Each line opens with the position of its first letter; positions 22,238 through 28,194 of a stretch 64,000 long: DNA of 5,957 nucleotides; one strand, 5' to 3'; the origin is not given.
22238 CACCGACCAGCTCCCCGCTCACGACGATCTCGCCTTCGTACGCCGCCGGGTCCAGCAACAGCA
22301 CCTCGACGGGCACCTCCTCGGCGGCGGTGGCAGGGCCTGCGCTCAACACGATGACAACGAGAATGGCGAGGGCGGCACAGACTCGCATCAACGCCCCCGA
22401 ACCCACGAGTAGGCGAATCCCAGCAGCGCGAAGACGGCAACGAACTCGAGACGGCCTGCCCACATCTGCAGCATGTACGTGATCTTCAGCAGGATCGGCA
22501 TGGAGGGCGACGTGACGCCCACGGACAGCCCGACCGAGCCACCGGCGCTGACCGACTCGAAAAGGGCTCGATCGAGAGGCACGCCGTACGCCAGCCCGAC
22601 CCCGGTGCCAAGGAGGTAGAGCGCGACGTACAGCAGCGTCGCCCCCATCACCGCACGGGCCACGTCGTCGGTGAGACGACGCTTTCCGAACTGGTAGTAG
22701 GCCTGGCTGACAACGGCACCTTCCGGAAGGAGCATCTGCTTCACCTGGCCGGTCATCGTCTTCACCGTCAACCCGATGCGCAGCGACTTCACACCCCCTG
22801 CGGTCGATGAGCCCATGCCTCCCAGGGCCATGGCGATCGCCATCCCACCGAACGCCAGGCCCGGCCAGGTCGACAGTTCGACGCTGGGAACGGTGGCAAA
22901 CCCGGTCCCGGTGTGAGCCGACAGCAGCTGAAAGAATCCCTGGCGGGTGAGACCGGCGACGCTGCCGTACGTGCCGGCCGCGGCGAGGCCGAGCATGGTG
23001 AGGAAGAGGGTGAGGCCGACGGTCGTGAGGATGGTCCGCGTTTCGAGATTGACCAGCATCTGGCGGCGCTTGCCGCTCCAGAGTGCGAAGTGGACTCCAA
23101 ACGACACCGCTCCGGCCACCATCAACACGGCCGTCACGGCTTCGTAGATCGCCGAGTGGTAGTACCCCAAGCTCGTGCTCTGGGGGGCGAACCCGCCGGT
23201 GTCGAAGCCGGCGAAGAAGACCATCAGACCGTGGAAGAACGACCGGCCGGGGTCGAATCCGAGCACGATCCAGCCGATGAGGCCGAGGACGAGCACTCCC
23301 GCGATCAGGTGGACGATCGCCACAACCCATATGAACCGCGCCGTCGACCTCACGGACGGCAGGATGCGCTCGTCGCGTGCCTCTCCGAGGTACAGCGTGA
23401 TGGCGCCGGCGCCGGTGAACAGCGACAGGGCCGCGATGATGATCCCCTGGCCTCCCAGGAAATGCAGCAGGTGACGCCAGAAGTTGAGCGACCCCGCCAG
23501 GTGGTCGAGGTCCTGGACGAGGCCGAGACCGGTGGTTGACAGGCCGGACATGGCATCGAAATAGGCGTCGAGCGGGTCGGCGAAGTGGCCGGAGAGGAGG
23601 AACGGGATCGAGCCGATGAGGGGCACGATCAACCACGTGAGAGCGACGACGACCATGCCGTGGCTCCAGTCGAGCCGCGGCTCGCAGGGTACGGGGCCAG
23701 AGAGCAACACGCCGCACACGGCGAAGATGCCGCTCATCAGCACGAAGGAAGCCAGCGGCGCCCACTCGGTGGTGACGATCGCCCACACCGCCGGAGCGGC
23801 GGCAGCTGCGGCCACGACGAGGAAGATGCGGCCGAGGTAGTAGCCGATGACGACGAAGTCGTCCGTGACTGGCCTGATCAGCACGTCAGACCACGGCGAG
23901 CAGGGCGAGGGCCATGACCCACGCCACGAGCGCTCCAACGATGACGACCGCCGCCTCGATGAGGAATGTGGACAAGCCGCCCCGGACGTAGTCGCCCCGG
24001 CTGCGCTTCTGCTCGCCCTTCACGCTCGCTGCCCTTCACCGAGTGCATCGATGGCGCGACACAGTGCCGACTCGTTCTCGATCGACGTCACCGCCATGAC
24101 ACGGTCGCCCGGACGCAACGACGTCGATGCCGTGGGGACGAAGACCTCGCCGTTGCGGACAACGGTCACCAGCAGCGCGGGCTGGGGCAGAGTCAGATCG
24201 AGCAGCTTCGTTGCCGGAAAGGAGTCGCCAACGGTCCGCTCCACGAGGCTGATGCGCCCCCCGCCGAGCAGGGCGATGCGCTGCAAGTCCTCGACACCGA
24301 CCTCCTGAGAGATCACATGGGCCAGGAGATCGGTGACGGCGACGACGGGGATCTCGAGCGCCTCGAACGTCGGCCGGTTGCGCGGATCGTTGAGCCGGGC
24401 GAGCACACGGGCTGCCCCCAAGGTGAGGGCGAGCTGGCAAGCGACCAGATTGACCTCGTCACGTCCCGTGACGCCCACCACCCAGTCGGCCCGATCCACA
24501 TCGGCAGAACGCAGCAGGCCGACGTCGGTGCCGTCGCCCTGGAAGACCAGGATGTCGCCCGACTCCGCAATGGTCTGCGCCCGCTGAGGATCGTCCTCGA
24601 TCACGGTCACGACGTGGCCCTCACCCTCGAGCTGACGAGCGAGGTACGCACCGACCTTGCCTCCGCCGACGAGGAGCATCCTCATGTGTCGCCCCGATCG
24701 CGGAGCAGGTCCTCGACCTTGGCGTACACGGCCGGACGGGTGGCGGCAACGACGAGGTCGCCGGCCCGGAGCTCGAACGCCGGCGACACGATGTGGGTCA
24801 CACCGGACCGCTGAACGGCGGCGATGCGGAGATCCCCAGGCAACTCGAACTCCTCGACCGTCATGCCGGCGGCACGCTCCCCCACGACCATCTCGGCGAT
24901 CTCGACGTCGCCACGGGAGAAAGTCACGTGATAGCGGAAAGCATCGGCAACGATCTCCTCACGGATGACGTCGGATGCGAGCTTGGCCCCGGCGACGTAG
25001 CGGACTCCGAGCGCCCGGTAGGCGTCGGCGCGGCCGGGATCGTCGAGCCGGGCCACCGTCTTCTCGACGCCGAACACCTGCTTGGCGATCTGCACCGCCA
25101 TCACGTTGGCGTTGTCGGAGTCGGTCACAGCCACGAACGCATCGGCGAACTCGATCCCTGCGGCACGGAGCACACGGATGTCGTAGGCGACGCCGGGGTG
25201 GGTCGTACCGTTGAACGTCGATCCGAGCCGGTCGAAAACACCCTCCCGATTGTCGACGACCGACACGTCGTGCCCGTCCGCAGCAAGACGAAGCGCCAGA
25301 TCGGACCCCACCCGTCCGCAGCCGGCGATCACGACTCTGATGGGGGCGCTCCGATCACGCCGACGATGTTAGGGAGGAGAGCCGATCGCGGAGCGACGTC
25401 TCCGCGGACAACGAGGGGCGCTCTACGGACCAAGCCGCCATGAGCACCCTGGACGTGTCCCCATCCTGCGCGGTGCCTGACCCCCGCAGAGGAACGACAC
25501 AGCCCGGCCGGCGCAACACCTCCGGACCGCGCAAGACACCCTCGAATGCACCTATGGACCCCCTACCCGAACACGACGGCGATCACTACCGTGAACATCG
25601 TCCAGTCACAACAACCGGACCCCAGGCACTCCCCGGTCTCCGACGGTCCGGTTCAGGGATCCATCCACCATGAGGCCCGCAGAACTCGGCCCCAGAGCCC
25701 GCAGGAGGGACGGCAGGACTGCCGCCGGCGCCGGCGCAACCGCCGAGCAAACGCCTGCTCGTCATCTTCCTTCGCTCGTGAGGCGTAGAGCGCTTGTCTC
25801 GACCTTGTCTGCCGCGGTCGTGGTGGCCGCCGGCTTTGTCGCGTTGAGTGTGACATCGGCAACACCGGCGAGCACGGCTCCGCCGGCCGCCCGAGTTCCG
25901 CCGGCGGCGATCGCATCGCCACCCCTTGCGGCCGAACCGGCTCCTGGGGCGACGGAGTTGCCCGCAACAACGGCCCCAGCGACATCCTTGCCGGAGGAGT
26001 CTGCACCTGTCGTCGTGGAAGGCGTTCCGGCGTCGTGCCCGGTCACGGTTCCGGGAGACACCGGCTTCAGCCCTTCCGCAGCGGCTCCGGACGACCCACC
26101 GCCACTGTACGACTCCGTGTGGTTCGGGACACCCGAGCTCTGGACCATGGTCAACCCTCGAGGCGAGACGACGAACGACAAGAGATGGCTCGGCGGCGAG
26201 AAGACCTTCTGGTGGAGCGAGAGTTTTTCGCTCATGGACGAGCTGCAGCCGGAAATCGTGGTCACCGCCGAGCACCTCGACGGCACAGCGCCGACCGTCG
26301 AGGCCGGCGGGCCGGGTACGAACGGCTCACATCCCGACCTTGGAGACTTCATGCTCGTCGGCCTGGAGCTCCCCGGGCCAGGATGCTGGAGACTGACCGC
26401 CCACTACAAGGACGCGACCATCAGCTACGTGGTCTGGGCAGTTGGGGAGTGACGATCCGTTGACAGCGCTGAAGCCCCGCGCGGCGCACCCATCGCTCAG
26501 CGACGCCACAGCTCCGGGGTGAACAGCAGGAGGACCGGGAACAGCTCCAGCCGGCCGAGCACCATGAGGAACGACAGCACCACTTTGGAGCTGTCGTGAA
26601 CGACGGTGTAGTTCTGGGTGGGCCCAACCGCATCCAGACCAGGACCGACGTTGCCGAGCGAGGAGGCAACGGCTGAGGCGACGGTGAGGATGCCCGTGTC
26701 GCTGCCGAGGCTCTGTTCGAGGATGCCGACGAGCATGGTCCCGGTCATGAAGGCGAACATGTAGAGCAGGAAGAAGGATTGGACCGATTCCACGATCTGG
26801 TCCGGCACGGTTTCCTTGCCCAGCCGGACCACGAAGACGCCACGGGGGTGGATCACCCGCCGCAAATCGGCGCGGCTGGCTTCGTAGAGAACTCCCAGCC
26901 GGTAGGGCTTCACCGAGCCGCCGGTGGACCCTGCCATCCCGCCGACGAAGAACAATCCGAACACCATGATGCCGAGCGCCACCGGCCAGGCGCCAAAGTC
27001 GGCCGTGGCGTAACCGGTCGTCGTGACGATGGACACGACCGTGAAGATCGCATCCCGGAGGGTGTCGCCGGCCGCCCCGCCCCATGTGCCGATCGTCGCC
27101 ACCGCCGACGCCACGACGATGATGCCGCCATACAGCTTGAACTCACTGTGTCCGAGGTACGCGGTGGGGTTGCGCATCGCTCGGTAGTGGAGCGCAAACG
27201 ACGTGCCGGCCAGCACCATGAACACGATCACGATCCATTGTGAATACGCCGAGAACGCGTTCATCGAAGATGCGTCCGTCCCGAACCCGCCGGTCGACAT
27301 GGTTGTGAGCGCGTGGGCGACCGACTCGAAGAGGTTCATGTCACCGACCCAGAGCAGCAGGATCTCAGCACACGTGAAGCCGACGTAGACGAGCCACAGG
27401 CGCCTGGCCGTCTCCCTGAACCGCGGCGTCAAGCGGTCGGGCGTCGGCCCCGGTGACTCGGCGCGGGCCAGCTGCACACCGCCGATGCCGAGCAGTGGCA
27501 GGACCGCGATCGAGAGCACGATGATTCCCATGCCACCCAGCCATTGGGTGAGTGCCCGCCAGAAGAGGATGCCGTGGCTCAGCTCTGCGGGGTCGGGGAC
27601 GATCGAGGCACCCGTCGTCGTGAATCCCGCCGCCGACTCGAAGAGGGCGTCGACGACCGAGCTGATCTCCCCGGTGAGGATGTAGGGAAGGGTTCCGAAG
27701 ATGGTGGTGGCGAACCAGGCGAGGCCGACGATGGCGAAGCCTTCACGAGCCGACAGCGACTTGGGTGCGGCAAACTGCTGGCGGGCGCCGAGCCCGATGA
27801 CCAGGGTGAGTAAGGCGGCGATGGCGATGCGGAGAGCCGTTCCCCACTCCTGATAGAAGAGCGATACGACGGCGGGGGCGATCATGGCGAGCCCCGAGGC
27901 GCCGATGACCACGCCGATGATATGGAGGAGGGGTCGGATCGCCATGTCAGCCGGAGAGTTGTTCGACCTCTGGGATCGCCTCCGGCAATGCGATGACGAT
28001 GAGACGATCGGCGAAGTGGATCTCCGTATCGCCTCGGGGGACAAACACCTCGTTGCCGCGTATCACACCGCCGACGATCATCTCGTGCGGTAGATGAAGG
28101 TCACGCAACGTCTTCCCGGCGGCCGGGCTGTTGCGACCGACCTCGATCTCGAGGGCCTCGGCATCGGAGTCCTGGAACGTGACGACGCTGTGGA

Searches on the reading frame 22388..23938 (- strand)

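Call 46: search_protein_families(library=pfam, proteins=[window:22388-23938:-], max_evalue=0.001)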
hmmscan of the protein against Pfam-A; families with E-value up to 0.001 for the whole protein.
window:22388-23938:- (516 aa): 1 family
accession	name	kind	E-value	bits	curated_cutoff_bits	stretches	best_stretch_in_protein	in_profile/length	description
PF02386.22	TrkH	-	5.5e-42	144.3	27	1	89-502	30-486/502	Cation transport protein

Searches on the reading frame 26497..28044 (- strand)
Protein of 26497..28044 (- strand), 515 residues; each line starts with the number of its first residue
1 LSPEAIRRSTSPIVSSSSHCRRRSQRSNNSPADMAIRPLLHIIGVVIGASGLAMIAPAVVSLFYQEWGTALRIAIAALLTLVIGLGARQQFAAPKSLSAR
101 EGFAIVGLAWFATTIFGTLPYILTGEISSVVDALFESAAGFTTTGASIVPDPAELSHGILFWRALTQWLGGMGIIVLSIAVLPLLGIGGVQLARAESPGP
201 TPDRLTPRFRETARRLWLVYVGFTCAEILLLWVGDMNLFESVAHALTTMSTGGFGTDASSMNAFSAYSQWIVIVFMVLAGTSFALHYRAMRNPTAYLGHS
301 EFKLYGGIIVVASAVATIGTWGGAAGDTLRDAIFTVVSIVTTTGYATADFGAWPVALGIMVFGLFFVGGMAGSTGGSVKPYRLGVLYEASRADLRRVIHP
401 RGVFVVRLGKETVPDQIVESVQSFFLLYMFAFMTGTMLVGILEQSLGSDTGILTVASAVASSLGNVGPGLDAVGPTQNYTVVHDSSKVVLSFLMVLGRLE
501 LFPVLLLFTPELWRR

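Call 46: search_protein_families(library=pfam, proteins=[window:26497-28044:-], max_evalue=0.001)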
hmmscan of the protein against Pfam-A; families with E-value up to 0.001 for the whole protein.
window:26497-28044:- (515 aa): 1 family
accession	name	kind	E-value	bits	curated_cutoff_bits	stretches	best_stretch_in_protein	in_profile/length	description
PF02386.22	TrkH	-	4.8e-66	223.7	27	2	74-290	6-241/502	Cation transport protein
